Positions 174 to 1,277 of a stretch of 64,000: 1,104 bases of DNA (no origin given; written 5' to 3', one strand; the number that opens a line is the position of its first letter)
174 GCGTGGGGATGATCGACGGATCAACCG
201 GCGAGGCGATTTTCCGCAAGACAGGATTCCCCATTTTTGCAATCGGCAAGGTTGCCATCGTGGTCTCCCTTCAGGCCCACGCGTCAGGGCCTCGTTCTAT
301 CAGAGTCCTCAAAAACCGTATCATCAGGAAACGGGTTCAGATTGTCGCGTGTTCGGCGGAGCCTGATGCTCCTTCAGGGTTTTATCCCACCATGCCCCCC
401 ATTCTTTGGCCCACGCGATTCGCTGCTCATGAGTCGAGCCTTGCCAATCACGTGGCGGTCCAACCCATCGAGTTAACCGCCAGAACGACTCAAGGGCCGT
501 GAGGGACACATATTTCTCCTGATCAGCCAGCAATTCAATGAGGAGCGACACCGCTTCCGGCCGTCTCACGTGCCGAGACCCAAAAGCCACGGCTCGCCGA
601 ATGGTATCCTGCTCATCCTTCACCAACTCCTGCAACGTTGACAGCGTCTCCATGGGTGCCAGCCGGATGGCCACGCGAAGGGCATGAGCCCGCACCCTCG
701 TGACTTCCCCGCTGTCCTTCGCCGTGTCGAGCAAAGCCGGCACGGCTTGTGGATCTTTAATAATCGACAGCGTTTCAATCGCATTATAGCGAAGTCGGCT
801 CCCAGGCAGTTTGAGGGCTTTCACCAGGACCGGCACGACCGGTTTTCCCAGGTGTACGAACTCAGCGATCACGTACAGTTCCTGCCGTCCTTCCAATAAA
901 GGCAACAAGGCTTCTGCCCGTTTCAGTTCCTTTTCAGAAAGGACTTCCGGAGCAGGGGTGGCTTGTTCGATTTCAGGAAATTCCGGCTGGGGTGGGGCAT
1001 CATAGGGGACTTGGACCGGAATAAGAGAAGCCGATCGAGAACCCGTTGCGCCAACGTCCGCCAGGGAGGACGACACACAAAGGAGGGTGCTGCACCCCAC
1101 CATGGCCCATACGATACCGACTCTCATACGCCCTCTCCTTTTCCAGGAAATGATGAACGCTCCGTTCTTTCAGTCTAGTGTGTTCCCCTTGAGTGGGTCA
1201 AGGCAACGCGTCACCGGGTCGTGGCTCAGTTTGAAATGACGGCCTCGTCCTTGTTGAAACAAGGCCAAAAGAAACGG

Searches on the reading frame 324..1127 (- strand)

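Call 44: search_protein_families(library=pfam, proteins=[window:324-1127:-], max_evalue=0.00001)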
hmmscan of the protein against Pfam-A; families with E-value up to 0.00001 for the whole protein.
window:324-1127:- (267 aa): 2 families
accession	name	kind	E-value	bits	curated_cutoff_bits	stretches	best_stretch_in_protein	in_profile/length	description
PF13646.12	HEAT_2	-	9.5e-17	61.5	27.7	2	93-150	27-87/88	HEAT repeats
PF03130.22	HEAT_PBS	-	1.5e-06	28.6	20.9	0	112-134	1-23/27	PBS lyase HEAT-like repeat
